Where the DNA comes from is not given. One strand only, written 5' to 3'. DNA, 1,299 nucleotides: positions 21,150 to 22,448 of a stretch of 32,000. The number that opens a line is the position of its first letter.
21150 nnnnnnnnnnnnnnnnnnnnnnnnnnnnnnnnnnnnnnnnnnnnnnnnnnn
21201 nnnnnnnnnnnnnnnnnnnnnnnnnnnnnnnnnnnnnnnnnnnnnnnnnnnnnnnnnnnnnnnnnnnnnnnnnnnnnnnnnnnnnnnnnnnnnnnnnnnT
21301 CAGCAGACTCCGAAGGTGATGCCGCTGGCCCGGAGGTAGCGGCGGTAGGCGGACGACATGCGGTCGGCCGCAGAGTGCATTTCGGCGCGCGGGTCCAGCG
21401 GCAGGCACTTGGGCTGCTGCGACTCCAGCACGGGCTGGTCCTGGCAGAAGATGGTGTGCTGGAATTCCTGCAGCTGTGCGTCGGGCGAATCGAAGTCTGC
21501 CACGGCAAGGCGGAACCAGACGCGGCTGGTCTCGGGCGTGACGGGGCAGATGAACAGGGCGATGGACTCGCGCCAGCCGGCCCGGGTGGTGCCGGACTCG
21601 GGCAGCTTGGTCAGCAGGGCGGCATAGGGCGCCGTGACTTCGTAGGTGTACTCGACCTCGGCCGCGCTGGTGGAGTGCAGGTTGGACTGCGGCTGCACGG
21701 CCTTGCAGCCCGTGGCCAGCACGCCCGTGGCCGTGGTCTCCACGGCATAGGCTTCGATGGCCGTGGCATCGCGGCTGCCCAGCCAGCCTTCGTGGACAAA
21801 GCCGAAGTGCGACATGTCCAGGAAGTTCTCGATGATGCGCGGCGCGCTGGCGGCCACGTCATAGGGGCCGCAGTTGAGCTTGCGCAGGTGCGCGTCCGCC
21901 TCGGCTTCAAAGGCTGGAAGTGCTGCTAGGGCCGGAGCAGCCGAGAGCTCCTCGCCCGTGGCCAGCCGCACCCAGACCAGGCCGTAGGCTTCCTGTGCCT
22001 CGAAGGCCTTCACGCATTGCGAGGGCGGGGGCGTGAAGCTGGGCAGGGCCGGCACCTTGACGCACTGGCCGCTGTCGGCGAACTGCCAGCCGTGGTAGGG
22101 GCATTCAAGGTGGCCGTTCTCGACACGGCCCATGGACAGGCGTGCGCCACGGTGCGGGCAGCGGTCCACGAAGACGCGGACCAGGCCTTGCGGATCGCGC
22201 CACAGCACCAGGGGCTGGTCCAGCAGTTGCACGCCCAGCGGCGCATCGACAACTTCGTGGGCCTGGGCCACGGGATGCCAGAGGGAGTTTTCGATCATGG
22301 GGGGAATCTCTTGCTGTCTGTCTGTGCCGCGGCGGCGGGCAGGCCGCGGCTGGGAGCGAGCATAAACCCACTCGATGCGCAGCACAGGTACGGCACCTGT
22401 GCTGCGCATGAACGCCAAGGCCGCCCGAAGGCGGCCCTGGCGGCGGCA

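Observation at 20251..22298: Rieske non-heme-iron oxygenase translationally coupled to an adenine deaminase inside a purine-uptake locus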

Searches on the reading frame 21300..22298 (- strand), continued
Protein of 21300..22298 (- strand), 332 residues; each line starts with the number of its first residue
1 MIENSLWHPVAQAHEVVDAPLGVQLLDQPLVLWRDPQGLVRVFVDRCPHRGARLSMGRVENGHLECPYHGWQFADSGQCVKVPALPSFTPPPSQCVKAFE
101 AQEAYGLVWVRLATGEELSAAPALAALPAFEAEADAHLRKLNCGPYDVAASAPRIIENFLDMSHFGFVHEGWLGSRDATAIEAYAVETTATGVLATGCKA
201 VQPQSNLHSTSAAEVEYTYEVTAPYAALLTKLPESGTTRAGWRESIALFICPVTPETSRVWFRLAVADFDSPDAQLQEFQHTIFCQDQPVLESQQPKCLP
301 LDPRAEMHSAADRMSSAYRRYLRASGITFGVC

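Call 82: search_protein_families(library=ncbifam, proteins=[L008:1017-3428:-, L008:3425-5029:-, L018:1778-4591:-, L019:11583-13739:-, L044:6041-8329:+, L018:11202-12623:+, L051:3660-5105:+, L077:8405-9889:-], max_evalue=1e-30)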
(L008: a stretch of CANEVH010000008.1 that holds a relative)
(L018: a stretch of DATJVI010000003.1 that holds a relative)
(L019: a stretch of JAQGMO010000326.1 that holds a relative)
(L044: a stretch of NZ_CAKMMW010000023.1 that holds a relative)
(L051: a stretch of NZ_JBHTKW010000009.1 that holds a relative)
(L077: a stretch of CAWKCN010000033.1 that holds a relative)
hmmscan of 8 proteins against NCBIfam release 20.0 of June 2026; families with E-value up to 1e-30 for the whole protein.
L008:1017-3428:- (803 aa): 13 families
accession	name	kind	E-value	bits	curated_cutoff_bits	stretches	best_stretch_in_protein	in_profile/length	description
TIGR02965.1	xanthine_xdhB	equivalog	0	1112.2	849.5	1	38-802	4-755/758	xanthine dehydrogenase molybdopterin binding subunit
TIGR02969.1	mam_aldehyde_ox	subfamily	2e-157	525.8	1912.3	1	35-798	576-1304/1330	aldehyde oxidase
NF043082.1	XdhA_XDHase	equivalog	7.7e-100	335.1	780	1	36-789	2-744/758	xanthine dehydrogenase subunit XdhA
NF007426.0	PRK09970.1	equivalog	4.8e-94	315.9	916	1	36-788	7-746/761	xanthine dehydrogenase molybdenum-binding subunit XdhA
TIGR03196.1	pucD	equivalog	2.7e-85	287.3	783.65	1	47-776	15-741/763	xanthine dehydrogenase subunit D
TIGR03311.1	Se_dep_XDH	equivalog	7.5e-82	275.7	830.45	1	36-408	163-540/848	selenium-dependent xanthine dehydrogenase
NF041018.1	glyceraldDH_alpha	equivalog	3.2e-81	273.8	790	1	35-777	3-728/741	glyceraldehyde dehydrogenase subunit alpha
TIGR03194.1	4hydrxCoA_A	equivalog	2.6e-77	260.9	994.55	1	46-797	8-742/746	4-hydroxybenzoyl-CoA reductase subunit alpha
NF045668.1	pterin_aldehy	equivalog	1.8e-76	258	1100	1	36-801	176-904/905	molybdopterin-dependent aldehyde oxidoreductase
NF040766.1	CODH_aero_grp5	exception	5.6e-69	233.2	950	1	36-774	6-766/785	aerobic carbon-monoxide dehydrogenase large subunit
TIGR03313.1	Se_sel_red_Mo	hypoth_equivalog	5.1e-59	199.9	1101.9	1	175-758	357-913/951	molybdopterin-dependent oxidoreductase Mo/Fe-S-binding subunit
NF041671.1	peri_hyde_PaoC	equivalog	2.6e-54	184.8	1180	1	44-407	27-386/735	aldehyde oxidoreductase molybdenum-binding subunit PaoC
TIGR02416.1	CO_dehy_Mo_lg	equivalog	1.8e-44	152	991.15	1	218-778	201-753/770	aerobic carbon-monoxide dehydrogenase large subunit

L008:3425-5029:- (534 aa): 10 families
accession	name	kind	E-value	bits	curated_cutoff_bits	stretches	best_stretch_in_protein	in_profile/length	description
TIGR02963.1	xanthine_xdhA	equivalog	9.2e-174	578.5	467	1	26-515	1-467/468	xanthine dehydrogenase small subunit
TIGR02969.1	mam_aldehyde_ox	subfamily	6e-53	179.7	1912.3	1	39-182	16-159/1330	aldehyde oxidase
NF043083.1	XdhB_XDHase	equivalog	8.5e-45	153.1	310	1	231-511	6-278/289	xanthine dehydrogenase subunit XdhB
NF007427.0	PRK09971.1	equivalog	3.7e-41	141.2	287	1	231-509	6-276/292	xanthine dehydrogenase FAD-binding subunit XdhB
NF043084.2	XdhC_XDHase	equivalog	3.7e-38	130.4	217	1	39-182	15-148/151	xanthine dehydrogenase subunit XdhC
NF041019.1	glyceraldDH_beta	equivalog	3.3e-37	128.3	350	1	227-508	3-272/280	glyceraldehyde dehydrogenase subunit beta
NF041020.1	glyceraldDH_gamma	equivalog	1.4e-33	115.8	290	1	38-182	24-157/164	glyceraldehyde dehydrogenase subunit gamma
TIGR03198.1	pucE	equivalog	7.2e-33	113.2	254.3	1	27-182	5-147/151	xanthine dehydrogenase subunit E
NF045668.1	pterin_aldehy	equivalog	1.4e-32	112.7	1100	1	40-188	16-156/905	molybdopterin-dependent aldehyde oxidoreductase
TIGR03193.1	4hydroxCoAred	equivalog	7.2e-32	110.3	257.8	1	42-182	17-146/148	4-hydroxybenzoyl-CoA reductase subunit gamma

L018:1778-4591:- (937 aa): 13 families
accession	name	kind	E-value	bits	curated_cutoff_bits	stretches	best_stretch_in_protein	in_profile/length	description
TIGR02965.1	xanthine_xdhB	equivalog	0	1265.2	849.5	1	166-920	3-758/758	xanthine dehydrogenase molybdopterin binding subunit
TIGR02969.1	mam_aldehyde_ox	subfamily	1.7e-151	506.2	1912.3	1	161-914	573-1305/1330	aldehyde oxidase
NF043082.1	XdhA_XDHase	equivalog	1.4e-95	321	780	1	170-915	7-751/758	xanthine dehydrogenase subunit XdhA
NF007426.0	PRK09970.1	equivalog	9.2e-90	301.7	916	1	163-894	5-736/761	xanthine dehydrogenase molybdenum-binding subunit XdhA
TIGR03194.1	4hydrxCoA_A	equivalog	3.6e-86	290.2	994.55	1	176-916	9-746/746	4-hydroxybenzoyl-CoA reductase subunit alpha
TIGR03196.1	pucD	equivalog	8.1e-86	289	783.65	1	175-892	14-741/763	xanthine dehydrogenase subunit D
NF045668.1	pterin_aldehy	equivalog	3.4e-82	276.9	1100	1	159-690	170-714/905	molybdopterin-dependent aldehyde oxidoreductase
NF041018.1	glyceraldDH_alpha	equivalog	6.7e-78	262.8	790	1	164-913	3-741/741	glyceraldehyde dehydrogenase subunit alpha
TIGR03311.1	Se_dep_XDH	equivalog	8.6e-73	245.7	830.45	1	164-700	162-684/848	selenium-dependent xanthine dehydrogenase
NF040766.1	CODH_aero_grp5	exception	1.7e-65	221.7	950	1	164-857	5-734/785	aerobic carbon-monoxide dehydrogenase large subunit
NF041671.1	peri_hyde_PaoC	equivalog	3.5e-60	204.2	1180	1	161-877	15-698/735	aldehyde oxidoreductase molybdenum-binding subunit PaoC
TIGR03313.1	Se_sel_red_Mo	hypoth_equivalog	2.2e-56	191.1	1101.9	1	346-874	397-913/951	molybdopterin-dependent oxidoreductase Mo/Fe-S-binding subunit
TIGR02416.1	CO_dehy_Mo_lg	equivalog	6.4e-48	163.5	991.15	1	347-893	201-752/770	aerobic carbon-monoxide dehydrogenase large subunit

L019:11583-13739:- (718 aa): 6 families
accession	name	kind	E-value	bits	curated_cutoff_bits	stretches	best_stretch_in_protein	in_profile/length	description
NF043082.1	XdhA_XDHase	equivalog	2.5e-40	138.3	780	0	261-563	102-407/758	xanthine dehydrogenase subunit XdhA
TIGR03194.1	4hydrxCoA_A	equivalog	6.4e-37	127.4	994.55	0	257-553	84-384/746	4-hydroxybenzoyl-CoA reductase subunit alpha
TIGR03196.1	pucD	equivalog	1.1e-36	126.6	783.65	0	257-548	90-378/763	xanthine dehydrogenase subunit D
NF007426.0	PRK09970.1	equivalog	8.1e-36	123.4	916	0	256-562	102-409/761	xanthine dehydrogenase molybdenum-binding subunit XdhA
NF041671.1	peri_hyde_PaoC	equivalog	6.4e-34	117.4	1180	0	266-545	115-385/735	aldehyde oxidoreductase molybdenum-binding subunit PaoC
NF041018.1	glyceraldDH_alpha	equivalog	6.6e-31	107.5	790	0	256-543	99-387/741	glyceraldehyde dehydrogenase subunit alpha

L044:6041-8329:+ (762 aa): 13 families
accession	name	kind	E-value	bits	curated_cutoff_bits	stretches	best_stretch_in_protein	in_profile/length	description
TIGR03196.1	pucD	equivalog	8.2e-265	880.9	783.65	1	11-750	7-756/763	xanthine dehydrogenase subunit D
TIGR03311.1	Se_dep_XDH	equivalog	1.3e-139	466.8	830.45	1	10-532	165-669/848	selenium-dependent xanthine dehydrogenase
NF043082.1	XdhA_XDHase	equivalog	6.6e-127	424.6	780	1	12-751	6-751/758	xanthine dehydrogenase subunit XdhA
NF007426.0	PRK09970.1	equivalog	2.2e-123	412.9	916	1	9-751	8-754/761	xanthine dehydrogenase molybdenum-binding subunit XdhA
TIGR03194.1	4hydrxCoA_A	equivalog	1.5e-119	400.5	994.55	1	15-750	5-744/746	4-hydroxybenzoyl-CoA reductase subunit alpha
NF045668.1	pterin_aldehy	equivalog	1.5e-102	344.3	1100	1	11-752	179-904/905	molybdopterin-dependent aldehyde oxidoreductase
TIGR02965.1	xanthine_xdhB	equivalog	1.9e-94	317.3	849.5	1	17-733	11-728/758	xanthine dehydrogenase molybdopterin binding subunit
NF041018.1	glyceraldDH_alpha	equivalog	1.2e-85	288.4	790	1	9-749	5-741/741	glyceraldehyde dehydrogenase subunit alpha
NF040766.1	CODH_aero_grp5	exception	5.4e-78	263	950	1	11-748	9-781/785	aerobic carbon-monoxide dehydrogenase large subunit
TIGR03313.1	Se_sel_red_Mo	hypoth_equivalog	5.9e-74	249.3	1101.9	1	154-752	358-949/951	molybdopterin-dependent oxidoreductase Mo/Fe-S-binding subunit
NF041671.1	peri_hyde_PaoC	equivalog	7.7e-67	226.2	1180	1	13-751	24-730/735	aldehyde oxidoreductase molybdenum-binding subunit PaoC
TIGR02416.1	CO_dehy_Mo_lg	equivalog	1.6e-63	215.1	991.15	1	21-734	7-750/770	aerobic carbon-monoxide dehydrogenase large subunit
TIGR02969.1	mam_aldehyde_ox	subfamily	1.3e-45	155.4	1912.3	1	13-520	582-1081/1330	aldehyde oxidase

L018:11202-12623:+ (473 aa): 17 families
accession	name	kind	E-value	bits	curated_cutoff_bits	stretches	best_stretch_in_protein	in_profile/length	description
NF006055.0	PRK08203.1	equivalog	3.9e-187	622.3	532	1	5-470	3-454/455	8-oxoguanine deaminase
NF009059.0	PRK12393.1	equivalog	3.7e-107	358.9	543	1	5-470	4-459/460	amidohydrolase family protein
NF005557.0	PRK07228.1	equivalog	1.2e-81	274.7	522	1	9-471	4-442/445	5'-deoxyadenosine deaminase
NF006549.0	PRK09045.1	equivalog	7.9e-68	229.1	540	1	9-468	10-441/444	TRZ/ATZ family hydrolase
NF004701.0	PRK06038.1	equivalog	3e-63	214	609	1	10-469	7-429/432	N-ethylammeline chlorohydrolase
NF006252.0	PRK08393.1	equivalog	1e-54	186.2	617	1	60-464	40-421/424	N-ethylammeline chlorohydrolase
NF006056.0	PRK08204.1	subfamily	2.5e-54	184.7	391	1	7-472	4-446/449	hypothetical protein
NF006681.0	PRK09229.1-2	equivalog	5.7e-53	180.3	362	1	51-450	32-433/451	formimidoylglutamate deiminase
NF005211.0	PRK06687.1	equivalog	2.5e-50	171.5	703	1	27-452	20-419/419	TRZ/ATZ family protein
NF012037.0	PRK15493.1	equivalog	4e-48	164.3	779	1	15-449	9-416/435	bifunctional S-methyl-5'-thioadenosine deaminase/S-adenosylhomocysteine deaminase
NF006679.0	PRK09228.1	subfamily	3.4e-46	157.9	351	1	23-408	26-388/433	guanine deaminase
TIGR02967.1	guan_deamin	equivalog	2.5e-43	148.6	375.4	1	26-405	4-360/401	guanine deaminase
TIGR02022.1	hutF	equivalog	1.3e-40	139.5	413.05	1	61-449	39-438/455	formimidoylglutamate deiminase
NF005540.0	PRK07203.1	equivalog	6.8e-38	130.4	444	1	10-469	3-441/444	putative aminohydrolase SsnA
NF004801.0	PRK06151.1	subfamily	5.1e-36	124.5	416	1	12-466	7-462/491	chlorohydrolase family protein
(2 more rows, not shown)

L051:3660-5105:+ (481 aa): 17 families
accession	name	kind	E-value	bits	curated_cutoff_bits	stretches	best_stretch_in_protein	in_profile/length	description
NF004701.0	PRK06038.1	equivalog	4.7e-113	378.2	609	1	24-469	6-429/432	N-ethylammeline chlorohydrolase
NF005557.0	PRK07228.1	equivalog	5.2e-113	378.1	522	1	23-469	2-440/445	5'-deoxyadenosine deaminase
NF006549.0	PRK09045.1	equivalog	2.3e-96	323.1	540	1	24-468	10-441/444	TRZ/ATZ family hydrolase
NF006252.0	PRK08393.1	equivalog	3.1e-95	319.7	617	1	44-465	15-422/424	N-ethylammeline chlorohydrolase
NF006055.0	PRK08203.1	equivalog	5.6e-89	298.7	532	1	24-469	7-453/455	8-oxoguanine deaminase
NF012037.0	PRK15493.1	equivalog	1.1e-76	258.4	779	1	26-460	5-427/435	bifunctional S-methyl-5'-thioadenosine deaminase/S-adenosylhomocysteine deaminase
NF005211.0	PRK06687.1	equivalog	1.2e-66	225.3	703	1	30-450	8-417/419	TRZ/ATZ family protein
NF009059.0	PRK12393.1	equivalog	1.1e-64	218.8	543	1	70-468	47-457/460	amidohydrolase family protein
NF006056.0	PRK08204.1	subfamily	9.3e-64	215.8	391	1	23-470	4-444/449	hypothetical protein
NF004995.0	PRK06380.1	subfamily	1.4e-63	215.4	567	1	24-456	3-413/418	metal-dependent hydrolase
TIGR03314.1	Se_ssnA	subfamily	1.3e-61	208.9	455.5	1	25-467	2-438/441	putative selenium metabolism protein SsnA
NF005540.0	PRK07203.1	equivalog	1.9e-61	208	444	1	25-470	3-442/444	putative aminohydrolase SsnA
NF004801.0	PRK06151.1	subfamily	6.7e-52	176.9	416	1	71-474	44-470/491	chlorohydrolase family protein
NF006681.0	PRK09229.1-2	equivalog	9.6e-49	166.3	362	1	73-453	41-436/451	formimidoylglutamate deiminase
TIGR02967.1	guan_deamin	equivalog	1.4e-46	159.3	375.4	1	44-412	7-367/401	guanine deaminase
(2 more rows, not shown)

L077:8405-9889:- (494 aa): 8 families
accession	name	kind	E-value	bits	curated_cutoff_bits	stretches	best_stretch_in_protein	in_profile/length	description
NF006549.0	PRK09045.1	equivalog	1e-52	179.3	540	1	40-482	5-439/444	TRZ/ATZ family hydrolase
NF005557.0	PRK07228.1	equivalog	1.1e-50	172.7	522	1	49-486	7-441/445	5'-deoxyadenosine deaminase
NF006055.0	PRK08203.1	equivalog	6.5e-48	163.4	532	1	240-486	215-454/455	8-oxoguanine deaminase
NF006056.0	PRK08204.1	subfamily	1.1e-39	136.4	391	1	50-487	10-445/449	hypothetical protein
NF004701.0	PRK06038.1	equivalog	9.6e-35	120.1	609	1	44-485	5-429/432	N-ethylammeline chlorohydrolase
NF006252.0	PRK08393.1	equivalog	3.5e-32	112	617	1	63-467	19-408/424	N-ethylammeline chlorohydrolase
NF005211.0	PRK06687.1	equivalog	9.4e-32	110.3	703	0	239-463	193-414/419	TRZ/ATZ family protein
NF009059.0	PRK12393.1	equivalog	1.1e-31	110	543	0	237-485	217-458/460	amidohydrolase family protein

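Call 85: find_encoding_contigs(protein=window:21300-22298:-, flank=6000, max_places=3)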
Protein window:21300-22298:- (332 aa): 7 contigs read that carry it; 3 places shown.
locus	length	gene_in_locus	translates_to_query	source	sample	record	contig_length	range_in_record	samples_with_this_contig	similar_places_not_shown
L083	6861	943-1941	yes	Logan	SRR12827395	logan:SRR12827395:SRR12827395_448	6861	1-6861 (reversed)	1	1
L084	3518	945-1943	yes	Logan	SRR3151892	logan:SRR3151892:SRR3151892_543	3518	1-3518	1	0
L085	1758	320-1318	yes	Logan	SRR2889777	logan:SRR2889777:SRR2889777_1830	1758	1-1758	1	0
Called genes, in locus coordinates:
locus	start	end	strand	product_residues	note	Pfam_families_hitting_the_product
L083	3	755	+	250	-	?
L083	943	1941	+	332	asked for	PF00355:Rieske, PF19298:KshA_C (weak), PF19112:VanA_C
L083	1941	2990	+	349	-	PF00962:A_deaminase, PF19326:AMP_deaminase (weak)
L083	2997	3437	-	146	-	PF11969:DcpS_C, PF01230:HIT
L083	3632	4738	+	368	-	PF02608:Bmp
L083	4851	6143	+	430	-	PF01979:Amidohydro_1, PF07969:Amidohydro_3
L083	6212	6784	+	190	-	PF22769:DCD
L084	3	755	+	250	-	?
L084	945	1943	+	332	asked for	PF00355:Rieske, PF19298:KshA_C (weak), PF19112:VanA_C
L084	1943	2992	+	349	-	PF00962:A_deaminase, PF19326:AMP_deaminase (weak)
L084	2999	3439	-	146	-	PF11969:DcpS_C, PF01230:HIT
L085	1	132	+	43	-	?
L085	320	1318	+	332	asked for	PF00355:Rieske, PF19298:KshA_C (weak), PF19112:VanA_C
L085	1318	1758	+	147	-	?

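Call 87: search_protein_families(library=pfam, proteins=[L023:3500-4783:+, L023:4911-5537:+, L023:6758-7255:-, L023:7252-8655:-, L023:10961-12097:+, L023:12202-12507:+, L023:13014-15317:-, L023:15314-16771:-, L023:17120-18712:-, L023:18713-19678:-])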
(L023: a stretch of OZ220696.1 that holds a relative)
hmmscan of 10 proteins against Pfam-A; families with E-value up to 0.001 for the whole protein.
L023:3500-4783:+ (427 aa): 2 families
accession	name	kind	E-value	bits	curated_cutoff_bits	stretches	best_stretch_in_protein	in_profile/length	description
PF11723.14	Aromatic_hydrox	-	2.9e-40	138.8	24.4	1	144-403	1-241/241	Homotrimeric ring hydroxylase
PF00355.32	Rieske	-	2.5e-13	50.2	20.3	1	36-115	1-78/88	Rieske [2Fe-2S] domain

L023:4911-5537:+ (208 aa): 1 family
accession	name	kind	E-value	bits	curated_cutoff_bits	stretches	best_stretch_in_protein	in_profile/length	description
PF01613.24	Flavin_Reduct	-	1.1e-15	58.5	27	1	58-182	34-141/153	Flavin reductase like domain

L023:6758-7255:- (165 aa): 0 families

L023:7252-8655:- (467 aa): 2 families
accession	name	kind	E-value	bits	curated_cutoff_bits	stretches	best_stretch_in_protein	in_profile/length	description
PF13173.12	AAA_14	-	5.6e-20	72.1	27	1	50-183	4-128/129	AAA domain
PF13635.12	DUF4143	-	2.9e-09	37.3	28.1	1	256-409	9-159/160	Domain of unknown function (DUF4143)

L023:10961-12097:+ (378 aa): 1 family
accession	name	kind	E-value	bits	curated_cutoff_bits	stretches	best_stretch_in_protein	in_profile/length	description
PF07690.21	MFS_1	-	1e-19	71.1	33.4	2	38-316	23-319/347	Major Facilitator Superfamily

L023:12202-12507:+ (101 aa): 1 family
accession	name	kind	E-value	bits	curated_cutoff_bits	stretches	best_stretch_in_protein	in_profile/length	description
PF01797.21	Y1_Tnp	-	1.1e-22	80.9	23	1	22-100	2-80/121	Transposase IS200 like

L023:13014-15317:- (767 aa): 1 family
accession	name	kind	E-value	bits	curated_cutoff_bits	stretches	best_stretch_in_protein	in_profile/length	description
PF13589.12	HATPase_c_3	-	5.7e-09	36.6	25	1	30-133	7-101/137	Histidine kinase-, DNA gyrase B-, and HSP90-like ATPase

L023:15314-16771:- (485 aa): 1 family
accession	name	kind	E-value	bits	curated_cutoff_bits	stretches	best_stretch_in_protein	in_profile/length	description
PF00149.33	Metallophos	-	5.5e-10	40.4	21.5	1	4-279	2-191/191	Calcineurin-like phosphoesterase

L023:17120-18712:- (530 aa): 1 family
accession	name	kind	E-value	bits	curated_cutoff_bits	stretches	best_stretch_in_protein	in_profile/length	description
PF07669.17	Eco57I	-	3e-10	40.9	25.3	1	115-225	64-170/171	Eco57I restriction-modification methylase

L023:18713-19678:- (321 aa): 1 family
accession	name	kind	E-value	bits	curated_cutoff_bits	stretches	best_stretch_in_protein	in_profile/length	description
PF09572.16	RE_XamI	-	1.6e-114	382.1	25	1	54-309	1-256/256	XamI restriction endonuclease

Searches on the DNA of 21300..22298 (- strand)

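Call 39: search_rna_families(sources=[L017, L018, L019, L023, L030, L038, L045], threshold=gathering)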
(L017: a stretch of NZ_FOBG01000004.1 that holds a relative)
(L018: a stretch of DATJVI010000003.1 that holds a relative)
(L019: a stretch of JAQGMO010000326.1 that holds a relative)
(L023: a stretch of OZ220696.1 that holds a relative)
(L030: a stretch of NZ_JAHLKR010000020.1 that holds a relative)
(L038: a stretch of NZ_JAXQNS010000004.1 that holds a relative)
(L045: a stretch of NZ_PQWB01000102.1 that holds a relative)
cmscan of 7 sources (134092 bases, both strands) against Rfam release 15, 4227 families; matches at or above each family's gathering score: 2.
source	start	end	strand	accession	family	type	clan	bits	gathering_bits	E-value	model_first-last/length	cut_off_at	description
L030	16714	16830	+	RF01497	ALIL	Cis-reg;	-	110.8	50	1.4e-27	1-117/117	no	ALIL pseudoknot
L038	5088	5174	+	RF01695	C4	Gene; antisense;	CL00128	82.8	45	2e-14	1-87/87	no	C4 antisense RNA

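Call 49: search_rna_families(sources=[L082, L081, L062, L069, L070, L075, L047, L068], threshold=gathering)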
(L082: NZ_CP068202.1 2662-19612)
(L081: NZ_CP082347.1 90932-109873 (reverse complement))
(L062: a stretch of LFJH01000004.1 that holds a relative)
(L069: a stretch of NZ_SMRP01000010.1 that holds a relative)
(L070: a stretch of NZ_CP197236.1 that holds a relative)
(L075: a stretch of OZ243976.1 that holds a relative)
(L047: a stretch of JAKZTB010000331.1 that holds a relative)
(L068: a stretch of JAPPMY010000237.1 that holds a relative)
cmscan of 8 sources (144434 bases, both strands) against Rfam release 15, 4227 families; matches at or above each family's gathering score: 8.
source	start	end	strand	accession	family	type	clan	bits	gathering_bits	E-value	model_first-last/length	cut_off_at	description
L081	4189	4306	-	RF00383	IS1222_FSE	Cis-reg; frameshift_element;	-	129.1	45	1.4e-25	1-118/118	no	Insertion sequence IS1222 ribosomal frameshifting element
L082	3985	4101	-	RF01999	group-II-D1D4-2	Intron;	CL00102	109.5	36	2.6e-21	1-118/118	no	Group II catalytic intron D1-D4-2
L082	16227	16343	-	RF01497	ALIL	Cis-reg;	-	84.2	50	1.2e-19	1-117/117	no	ALIL pseudoknot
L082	4470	4586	-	RF01497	ALIL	Cis-reg;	-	79.2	50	3.6e-18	1-117/117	no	ALIL pseudoknot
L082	12660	12776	-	RF01497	ALIL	Cis-reg;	-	79.2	50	3.6e-18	1-117/117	no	ALIL pseudoknot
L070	2903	2973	+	RF00005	tRNA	Gene; tRNA;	CL00001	72.8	29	1.2e-13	1-71/71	no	tRNA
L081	16418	16547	-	RF00059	TPP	Cis-reg; riboswitch;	-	71.7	54.3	8.9e-12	1-105/105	no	TPP riboswitch aptamer (THI element)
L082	2296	2371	-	RF00029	Intron_gpII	Intron;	-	57.5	40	2.5e-08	1-77/77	no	Group II catalytic intron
